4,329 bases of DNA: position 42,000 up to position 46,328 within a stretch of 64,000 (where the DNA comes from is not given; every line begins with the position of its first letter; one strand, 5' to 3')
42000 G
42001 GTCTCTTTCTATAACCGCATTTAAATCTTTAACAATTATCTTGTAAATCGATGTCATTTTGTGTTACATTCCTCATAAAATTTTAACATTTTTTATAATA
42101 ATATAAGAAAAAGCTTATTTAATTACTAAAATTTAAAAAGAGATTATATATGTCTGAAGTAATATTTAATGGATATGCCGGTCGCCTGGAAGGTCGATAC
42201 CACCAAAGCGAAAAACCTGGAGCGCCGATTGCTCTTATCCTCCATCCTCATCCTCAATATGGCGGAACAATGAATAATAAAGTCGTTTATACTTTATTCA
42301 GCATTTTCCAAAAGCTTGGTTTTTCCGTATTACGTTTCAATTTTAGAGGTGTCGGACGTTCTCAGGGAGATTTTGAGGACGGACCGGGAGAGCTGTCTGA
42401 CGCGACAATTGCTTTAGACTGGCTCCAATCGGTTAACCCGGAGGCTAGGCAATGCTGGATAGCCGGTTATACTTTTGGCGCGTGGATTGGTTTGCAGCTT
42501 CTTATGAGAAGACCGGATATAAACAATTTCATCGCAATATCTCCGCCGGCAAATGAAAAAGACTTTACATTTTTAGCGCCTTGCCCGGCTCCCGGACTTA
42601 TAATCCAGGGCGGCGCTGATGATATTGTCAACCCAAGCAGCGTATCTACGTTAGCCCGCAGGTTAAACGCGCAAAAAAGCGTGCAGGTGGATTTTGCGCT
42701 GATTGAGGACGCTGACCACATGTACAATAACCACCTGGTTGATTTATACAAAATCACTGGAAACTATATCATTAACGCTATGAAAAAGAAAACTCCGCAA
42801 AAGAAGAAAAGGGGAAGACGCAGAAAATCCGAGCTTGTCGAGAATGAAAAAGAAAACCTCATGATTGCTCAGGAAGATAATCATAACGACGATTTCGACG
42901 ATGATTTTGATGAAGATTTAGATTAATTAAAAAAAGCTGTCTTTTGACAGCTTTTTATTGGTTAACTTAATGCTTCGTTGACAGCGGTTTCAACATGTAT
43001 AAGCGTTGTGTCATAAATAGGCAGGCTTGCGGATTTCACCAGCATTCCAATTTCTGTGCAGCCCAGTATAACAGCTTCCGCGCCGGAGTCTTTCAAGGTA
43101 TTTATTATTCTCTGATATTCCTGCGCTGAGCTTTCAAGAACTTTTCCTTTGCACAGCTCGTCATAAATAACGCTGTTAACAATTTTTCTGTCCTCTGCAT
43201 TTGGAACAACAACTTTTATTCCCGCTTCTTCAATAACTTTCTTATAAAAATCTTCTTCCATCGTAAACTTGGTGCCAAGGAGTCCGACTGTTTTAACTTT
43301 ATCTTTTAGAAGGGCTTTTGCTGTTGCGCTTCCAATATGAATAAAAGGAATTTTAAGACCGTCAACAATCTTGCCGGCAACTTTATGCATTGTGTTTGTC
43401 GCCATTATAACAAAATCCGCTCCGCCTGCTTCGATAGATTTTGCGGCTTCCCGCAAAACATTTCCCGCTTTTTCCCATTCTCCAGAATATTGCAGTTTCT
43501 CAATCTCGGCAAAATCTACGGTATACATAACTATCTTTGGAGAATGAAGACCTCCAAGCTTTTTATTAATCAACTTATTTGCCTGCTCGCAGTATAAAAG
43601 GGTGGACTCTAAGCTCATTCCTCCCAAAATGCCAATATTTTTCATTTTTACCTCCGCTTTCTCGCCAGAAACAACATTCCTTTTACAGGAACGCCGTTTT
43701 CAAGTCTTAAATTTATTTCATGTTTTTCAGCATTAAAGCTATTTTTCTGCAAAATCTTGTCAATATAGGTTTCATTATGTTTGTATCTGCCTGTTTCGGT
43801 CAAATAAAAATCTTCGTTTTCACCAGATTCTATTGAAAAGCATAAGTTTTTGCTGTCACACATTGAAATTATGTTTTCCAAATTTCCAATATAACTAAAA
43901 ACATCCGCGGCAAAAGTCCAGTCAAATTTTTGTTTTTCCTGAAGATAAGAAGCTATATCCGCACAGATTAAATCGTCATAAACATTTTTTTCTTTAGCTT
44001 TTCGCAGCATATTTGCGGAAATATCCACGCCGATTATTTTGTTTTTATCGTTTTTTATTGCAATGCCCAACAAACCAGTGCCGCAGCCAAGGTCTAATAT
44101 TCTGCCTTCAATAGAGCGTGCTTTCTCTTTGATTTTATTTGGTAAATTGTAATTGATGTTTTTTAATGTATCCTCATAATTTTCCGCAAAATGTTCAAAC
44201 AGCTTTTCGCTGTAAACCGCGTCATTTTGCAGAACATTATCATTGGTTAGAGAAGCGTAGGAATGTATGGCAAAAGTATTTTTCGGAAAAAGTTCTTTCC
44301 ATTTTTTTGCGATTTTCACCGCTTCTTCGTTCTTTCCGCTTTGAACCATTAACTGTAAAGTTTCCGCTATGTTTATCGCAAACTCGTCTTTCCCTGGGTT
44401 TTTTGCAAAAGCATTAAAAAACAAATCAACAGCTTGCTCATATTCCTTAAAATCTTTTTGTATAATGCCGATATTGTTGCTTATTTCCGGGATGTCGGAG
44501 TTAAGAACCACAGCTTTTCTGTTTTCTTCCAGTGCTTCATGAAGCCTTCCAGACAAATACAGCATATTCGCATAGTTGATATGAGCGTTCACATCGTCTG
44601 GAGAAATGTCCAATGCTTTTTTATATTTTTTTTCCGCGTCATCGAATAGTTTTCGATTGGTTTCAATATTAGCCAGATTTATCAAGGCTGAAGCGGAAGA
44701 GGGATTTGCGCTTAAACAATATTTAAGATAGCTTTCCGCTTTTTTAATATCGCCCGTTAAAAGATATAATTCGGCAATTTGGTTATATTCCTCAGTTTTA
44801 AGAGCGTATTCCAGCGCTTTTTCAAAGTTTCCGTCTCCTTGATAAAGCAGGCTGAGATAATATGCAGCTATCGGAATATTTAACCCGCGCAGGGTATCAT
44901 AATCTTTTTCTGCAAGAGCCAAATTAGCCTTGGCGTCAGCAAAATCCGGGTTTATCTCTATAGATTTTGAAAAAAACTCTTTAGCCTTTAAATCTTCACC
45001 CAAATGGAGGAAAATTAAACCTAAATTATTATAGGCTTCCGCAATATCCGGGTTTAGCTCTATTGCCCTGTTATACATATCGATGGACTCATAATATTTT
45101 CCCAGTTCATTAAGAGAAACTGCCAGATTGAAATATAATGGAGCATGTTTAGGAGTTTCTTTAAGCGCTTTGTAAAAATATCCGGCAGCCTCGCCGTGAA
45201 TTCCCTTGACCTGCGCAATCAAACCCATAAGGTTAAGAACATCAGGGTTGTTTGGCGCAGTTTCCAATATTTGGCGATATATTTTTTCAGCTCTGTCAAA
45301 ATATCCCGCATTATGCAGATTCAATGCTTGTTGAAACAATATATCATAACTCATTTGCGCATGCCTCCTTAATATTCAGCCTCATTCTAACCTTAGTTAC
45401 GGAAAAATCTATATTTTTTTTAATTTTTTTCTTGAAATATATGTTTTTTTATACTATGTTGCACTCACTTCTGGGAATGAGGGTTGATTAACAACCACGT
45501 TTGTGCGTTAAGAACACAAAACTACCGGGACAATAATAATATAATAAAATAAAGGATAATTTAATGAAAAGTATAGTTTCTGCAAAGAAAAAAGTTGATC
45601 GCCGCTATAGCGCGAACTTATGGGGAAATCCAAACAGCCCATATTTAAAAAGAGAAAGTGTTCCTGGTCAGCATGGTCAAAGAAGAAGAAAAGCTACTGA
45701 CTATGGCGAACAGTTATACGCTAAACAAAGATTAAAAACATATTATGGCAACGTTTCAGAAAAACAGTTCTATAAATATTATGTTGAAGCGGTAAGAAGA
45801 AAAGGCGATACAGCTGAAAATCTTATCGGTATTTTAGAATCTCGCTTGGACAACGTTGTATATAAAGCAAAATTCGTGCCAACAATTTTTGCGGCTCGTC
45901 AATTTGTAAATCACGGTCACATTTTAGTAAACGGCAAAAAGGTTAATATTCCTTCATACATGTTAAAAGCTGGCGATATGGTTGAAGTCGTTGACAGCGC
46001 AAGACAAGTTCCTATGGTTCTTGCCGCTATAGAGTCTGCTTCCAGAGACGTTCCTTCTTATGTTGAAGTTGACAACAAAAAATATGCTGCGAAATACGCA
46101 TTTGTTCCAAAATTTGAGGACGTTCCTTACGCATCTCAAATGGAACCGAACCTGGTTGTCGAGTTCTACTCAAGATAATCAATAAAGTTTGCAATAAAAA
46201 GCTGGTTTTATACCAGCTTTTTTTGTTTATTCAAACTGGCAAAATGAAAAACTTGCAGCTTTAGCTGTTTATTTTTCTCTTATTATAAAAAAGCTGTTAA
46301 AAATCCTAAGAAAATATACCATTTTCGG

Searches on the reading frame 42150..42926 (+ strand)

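Call 58: search_protein_families(library=pfam, proteins=[window:42150-42926:+], max_evalue=0.001)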
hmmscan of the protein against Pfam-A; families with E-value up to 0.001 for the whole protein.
window:42150-42926:+ (258 aa): 6 families
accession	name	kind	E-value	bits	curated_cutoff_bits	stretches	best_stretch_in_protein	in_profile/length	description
PF12146.15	Hydrolase_4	-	1.8e-09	37.7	27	1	48-135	22-112/239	Serine aminopeptidase, S33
PF02129.25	Peptidase_S15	-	4.2e-07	30.4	23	1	25-138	17-134/262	X-Pro dipeptidyl-peptidase (S15 family)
PF01738.24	DLH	-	9.3e-06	25.8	21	1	83-196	79-192/217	Dienelactone hydrolase family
PF00326.27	Peptidase_S9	-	1.3e-05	25.3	22.6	0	145-207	143-206/213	Prolyl oligopeptidase family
PF20408.4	Abhydrolase_11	-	4.7e-05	23.7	27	1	38-193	12-168/193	Alpha/beta hydrolase domain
PF12697.13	Abhydrolase_6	-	8.9e-05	23.7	26.3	0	56-133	26-95/217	Alpha/beta hydrolase family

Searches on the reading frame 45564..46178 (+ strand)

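Call 58: search_protein_families(library=pfam, proteins=[window:45564-46178:+], max_evalue=0.001)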
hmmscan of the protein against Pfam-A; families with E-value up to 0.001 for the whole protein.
window:45564-46178:+ (204 aa): 2 families
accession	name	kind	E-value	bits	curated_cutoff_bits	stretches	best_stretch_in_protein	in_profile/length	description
PF00163.24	Ribosomal_S4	-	2.7e-20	73.3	23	1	7-92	5-95/95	Ribosomal protein S4/S9 N-terminal domain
PF01479.30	S4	-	3.2e-19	68.8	22.8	1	94-140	2-48/48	S4 domain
